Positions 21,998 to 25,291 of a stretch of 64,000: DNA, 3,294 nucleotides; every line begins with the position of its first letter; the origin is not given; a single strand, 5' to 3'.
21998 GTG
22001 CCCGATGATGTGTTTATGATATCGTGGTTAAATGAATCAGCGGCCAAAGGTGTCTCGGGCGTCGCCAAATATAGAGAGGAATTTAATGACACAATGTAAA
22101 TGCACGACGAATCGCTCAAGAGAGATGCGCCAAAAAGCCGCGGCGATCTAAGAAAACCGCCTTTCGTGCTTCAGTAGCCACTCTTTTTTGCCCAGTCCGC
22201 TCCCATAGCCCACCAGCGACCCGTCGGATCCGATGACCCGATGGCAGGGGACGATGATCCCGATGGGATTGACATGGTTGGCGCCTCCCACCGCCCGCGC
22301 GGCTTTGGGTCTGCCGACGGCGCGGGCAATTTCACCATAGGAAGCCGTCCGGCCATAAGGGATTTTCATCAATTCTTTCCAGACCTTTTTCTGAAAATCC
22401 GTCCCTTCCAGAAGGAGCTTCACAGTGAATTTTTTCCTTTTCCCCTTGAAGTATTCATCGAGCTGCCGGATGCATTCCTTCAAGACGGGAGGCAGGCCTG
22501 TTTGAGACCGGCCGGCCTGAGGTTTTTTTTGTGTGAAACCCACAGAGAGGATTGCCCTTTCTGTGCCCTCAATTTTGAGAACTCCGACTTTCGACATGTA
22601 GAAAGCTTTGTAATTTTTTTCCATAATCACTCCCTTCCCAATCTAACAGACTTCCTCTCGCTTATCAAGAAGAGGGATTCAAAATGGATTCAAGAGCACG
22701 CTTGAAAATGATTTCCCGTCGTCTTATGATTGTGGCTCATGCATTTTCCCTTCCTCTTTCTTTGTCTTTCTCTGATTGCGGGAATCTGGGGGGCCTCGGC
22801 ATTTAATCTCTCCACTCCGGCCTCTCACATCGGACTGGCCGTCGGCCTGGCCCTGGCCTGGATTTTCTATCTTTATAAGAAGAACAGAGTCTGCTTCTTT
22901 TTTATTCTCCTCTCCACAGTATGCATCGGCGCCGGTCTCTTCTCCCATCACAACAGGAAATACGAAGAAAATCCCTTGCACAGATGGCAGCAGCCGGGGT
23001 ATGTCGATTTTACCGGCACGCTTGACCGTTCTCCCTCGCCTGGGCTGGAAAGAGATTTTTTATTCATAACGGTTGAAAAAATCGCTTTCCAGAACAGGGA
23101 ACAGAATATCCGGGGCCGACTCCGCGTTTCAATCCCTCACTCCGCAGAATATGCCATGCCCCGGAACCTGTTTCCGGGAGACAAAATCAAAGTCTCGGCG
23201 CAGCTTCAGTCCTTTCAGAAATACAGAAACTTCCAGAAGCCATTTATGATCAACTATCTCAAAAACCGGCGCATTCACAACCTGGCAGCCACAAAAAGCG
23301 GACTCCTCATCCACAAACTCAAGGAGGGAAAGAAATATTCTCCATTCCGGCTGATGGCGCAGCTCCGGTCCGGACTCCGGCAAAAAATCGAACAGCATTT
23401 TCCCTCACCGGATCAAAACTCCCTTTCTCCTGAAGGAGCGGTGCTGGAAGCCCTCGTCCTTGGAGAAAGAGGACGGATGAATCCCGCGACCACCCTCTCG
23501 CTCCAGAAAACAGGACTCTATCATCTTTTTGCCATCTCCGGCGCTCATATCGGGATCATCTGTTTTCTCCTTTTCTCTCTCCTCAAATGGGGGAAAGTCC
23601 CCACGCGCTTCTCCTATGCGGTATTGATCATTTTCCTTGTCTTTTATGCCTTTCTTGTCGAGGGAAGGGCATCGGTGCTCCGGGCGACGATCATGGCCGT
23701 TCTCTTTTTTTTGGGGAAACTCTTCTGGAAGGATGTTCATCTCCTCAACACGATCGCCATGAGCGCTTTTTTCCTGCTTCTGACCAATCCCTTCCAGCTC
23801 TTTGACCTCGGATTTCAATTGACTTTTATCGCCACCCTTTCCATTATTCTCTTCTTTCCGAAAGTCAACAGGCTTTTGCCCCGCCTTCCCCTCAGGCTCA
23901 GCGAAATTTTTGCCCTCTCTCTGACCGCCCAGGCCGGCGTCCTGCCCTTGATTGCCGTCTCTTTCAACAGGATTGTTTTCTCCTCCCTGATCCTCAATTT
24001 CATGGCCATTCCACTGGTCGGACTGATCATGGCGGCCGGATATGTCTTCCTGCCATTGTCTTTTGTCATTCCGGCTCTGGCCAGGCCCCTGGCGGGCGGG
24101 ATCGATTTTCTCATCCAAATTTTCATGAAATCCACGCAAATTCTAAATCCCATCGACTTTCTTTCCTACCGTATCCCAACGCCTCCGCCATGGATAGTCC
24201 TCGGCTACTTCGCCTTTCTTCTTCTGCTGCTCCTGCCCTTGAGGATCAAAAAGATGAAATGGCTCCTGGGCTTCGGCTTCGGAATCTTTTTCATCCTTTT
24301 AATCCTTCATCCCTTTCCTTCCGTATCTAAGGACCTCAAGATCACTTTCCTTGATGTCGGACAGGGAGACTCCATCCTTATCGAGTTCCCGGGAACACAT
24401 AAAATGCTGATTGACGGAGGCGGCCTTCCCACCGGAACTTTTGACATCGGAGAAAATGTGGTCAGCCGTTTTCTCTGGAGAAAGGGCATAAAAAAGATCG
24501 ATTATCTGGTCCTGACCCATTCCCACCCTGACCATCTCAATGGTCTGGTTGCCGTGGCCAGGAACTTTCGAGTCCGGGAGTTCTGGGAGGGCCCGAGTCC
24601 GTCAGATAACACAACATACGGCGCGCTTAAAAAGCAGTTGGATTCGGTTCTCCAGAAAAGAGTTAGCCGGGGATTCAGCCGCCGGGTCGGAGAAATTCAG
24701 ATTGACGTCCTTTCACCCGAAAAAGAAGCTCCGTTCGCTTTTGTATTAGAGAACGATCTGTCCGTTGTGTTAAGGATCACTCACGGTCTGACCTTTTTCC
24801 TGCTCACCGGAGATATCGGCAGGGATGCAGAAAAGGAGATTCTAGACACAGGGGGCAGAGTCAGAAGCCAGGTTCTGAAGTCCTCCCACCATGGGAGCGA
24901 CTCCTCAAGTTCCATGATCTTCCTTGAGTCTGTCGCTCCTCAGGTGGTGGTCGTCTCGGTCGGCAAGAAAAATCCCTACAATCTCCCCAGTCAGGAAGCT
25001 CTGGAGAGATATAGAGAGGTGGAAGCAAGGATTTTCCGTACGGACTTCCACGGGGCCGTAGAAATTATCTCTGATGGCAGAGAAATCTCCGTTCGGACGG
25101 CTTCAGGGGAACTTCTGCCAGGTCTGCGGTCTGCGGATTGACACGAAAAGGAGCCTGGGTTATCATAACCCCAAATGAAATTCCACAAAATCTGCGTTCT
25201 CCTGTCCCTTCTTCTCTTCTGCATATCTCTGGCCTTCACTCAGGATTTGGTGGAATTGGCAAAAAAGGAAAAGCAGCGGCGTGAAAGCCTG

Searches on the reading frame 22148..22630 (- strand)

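Call 10: search_protein_families(library=pfam, proteins=[window:22148-22630:-], max_evalue=0.01)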
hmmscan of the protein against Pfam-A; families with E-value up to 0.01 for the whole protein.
window:22148-22630:- (160 aa): 2 families
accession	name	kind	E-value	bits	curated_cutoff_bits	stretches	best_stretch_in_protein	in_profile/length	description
PF01035.26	DNA_binding_1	-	1.5e-36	124.5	27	1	78-157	1-80/81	6-O-methylguanine DNA methyltransferase, DNA binding domain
PF02870.21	Methyltransf_1N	-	1.9e-12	48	21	1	7-72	2-69/71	6-O-methylguanine DNA methyltransferase, ribonuclease-like domain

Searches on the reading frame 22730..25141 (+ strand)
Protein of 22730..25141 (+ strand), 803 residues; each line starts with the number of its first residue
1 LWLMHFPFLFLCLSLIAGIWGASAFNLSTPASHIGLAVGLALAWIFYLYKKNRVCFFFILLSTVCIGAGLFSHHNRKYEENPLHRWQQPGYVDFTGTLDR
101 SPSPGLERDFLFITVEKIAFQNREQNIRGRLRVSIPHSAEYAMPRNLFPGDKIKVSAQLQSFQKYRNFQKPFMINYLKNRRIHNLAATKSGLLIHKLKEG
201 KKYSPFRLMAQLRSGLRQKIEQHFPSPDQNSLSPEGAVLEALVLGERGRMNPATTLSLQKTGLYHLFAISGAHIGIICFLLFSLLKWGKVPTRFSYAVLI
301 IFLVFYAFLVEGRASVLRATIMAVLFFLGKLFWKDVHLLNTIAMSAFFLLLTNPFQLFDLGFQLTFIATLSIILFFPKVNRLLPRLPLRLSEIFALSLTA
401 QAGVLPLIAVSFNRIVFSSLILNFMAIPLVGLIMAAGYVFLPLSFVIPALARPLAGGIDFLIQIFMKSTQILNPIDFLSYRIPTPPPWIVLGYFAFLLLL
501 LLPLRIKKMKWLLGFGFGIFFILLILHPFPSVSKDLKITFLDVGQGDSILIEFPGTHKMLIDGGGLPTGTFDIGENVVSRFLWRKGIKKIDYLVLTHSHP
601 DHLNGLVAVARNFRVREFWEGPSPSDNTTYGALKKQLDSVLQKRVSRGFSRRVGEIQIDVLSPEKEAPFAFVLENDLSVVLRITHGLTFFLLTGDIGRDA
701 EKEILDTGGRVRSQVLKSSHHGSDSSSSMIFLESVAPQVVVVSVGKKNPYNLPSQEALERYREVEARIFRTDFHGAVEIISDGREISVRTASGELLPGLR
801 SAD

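Call 10: search_protein_families(library=pfam, proteins=[window:22730-25141:+], max_evalue=0.01)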
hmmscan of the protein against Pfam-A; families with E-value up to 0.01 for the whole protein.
window:22730-25141:+ (803 aa): 4 families
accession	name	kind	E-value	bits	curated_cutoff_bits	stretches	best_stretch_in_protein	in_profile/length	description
PF03772.21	Competence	-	1.8e-59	201.7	23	1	242-504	1-267/270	Competence protein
PF13567.11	DUF4131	-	5.3e-16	59.2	31.6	1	27-183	3-154/165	Domain of unknown function (DUF4131)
PF00753.33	Lactamase_B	-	2.3e-13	51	22.7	1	542-733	2-183/196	Metallo-beta-lactamase superfamily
PF12706.13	Lactamase_B_2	-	3.3e-05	24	27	1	584-619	25-61/200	Beta-lactamase superfamily domain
